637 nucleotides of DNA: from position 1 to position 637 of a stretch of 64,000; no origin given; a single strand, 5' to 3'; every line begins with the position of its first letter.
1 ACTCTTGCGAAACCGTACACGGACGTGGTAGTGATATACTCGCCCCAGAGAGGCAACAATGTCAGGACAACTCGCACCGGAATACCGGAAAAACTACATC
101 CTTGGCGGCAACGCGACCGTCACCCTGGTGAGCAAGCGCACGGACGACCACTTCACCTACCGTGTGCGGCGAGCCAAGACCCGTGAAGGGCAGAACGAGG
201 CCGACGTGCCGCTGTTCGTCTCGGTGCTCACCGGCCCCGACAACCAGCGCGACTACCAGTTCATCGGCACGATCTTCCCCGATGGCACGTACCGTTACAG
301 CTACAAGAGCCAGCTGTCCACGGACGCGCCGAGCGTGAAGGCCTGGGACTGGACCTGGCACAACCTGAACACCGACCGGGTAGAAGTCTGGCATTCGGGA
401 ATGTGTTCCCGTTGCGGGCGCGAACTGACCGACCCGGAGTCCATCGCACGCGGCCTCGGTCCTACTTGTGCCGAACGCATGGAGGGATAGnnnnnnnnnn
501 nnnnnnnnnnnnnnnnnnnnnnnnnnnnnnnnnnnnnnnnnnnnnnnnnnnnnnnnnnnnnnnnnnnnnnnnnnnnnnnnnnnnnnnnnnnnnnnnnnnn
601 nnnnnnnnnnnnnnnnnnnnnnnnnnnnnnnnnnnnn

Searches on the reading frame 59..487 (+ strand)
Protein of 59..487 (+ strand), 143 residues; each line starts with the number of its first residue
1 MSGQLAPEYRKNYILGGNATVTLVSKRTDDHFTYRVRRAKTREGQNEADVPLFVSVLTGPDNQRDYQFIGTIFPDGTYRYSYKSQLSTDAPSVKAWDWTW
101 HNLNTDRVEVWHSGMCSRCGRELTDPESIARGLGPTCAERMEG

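Call 23: search_protein_families(library=phrogs, alignment_id=A1, max_evalue=0.001)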
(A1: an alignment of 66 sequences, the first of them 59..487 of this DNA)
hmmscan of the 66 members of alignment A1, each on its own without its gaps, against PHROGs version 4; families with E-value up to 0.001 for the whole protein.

A. member 1, window:59-487:+ (143 aa): 5 families
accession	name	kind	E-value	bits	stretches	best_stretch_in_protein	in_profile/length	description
phrog_20259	-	unknown function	1e-33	117.1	1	10-141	11-137/140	-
phrog_636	-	unknown function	4.1e-10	41.3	1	114-143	205-234/254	-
phrog_4046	-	unknown function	4.3e-09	37.3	1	113-141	271-299/301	-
phrog_6032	-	unknown function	3.8e-08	34.4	1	114-142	247-275/296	-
phrog_25989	-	unknown function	2e-07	32.1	1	115-141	4-30/70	-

B. families by the number of members that match (of 66 scanned): 68 families (the first 25 are shown)
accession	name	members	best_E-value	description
phrog_4412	-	1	1.2e-103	exonuclease V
phrog_6088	-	1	2.8e-94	DNA primase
phrog_1156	-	1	1.3e-93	DNA primase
phrog_1829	-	1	6.9e-86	DNA primase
phrog_2478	-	1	1.4e-84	DNA polymerase/primase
phrog_864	-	1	7e-69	DNA primase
phrog_16950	-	1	2.1e-61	DNA primase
phrog_325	-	1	8.7e-59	Dda-like helicase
phrog_1883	-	1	5.7e-55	DNA helicase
phrog_17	-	1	1.1e-34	DNA polymerase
phrog_20259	-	1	1e-33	-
phrog_7601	-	1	2.8e-32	-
phrog_10276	-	1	6.4e-27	DNA repair protein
phrog_1915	-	1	9.6e-26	-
phrog_1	-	1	1.6e-24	integrase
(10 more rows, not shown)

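Call 24: search_protein_families(library=pfam, alignment_id=A1, max_evalue=0.001)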
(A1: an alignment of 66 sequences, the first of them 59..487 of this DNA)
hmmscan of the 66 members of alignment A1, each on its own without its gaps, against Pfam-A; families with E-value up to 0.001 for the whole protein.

A. member 1, window:59-487:+ (143 aa): 1 family
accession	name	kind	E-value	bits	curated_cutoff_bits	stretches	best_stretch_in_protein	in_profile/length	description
PF19474.4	DUF6011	-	1.6e-14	53.6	26.6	1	112-141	7-36/37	Family of unknown function (DUF6011)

B. families by the number of members that match (of 66 scanned): 42 families (the first 25 are shown)
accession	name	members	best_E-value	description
PF13245.12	AAA_19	1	1.6e-39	AAA domain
PF13604.12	AAA_30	1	6.3e-36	AAA domain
PF08706.16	D5_N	1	2e-30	D5 N terminal like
PF04002.20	RadC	1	2.8e-30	RadC-like JAB domain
PF00589.27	Phage_integrase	1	8.2e-18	Phage integrase family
PF00476.26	DNA_pol_A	1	1.2e-17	DNA polymerase family A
PF17338.8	GP88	1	2e-16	Gene product 88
PF13538.12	UvrD_C_2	1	7.8e-16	UvrD-like helicase C-terminal domain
PF19474.4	DUF6011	1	1.6e-14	Family of unknown function (DUF6011)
PF01841.26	Transglut_core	1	1.6e-14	Transglutaminase-like superfamily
PF01443.25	Viral_helicase1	1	5.5e-13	Viral superfamily 1 RNA helicase core domain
PF00303.24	Thymidylat_synt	1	5.8e-12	Thymidylate synthase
PF19263.5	DUF5906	1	1.4e-11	Family of unknown function (DUF5906)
PF18905.5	DUF5661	1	4.4e-11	Protein of unknown function (DUF5661)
PF13578.12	Methyltransf_24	1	6.7e-10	Methyltransferase domain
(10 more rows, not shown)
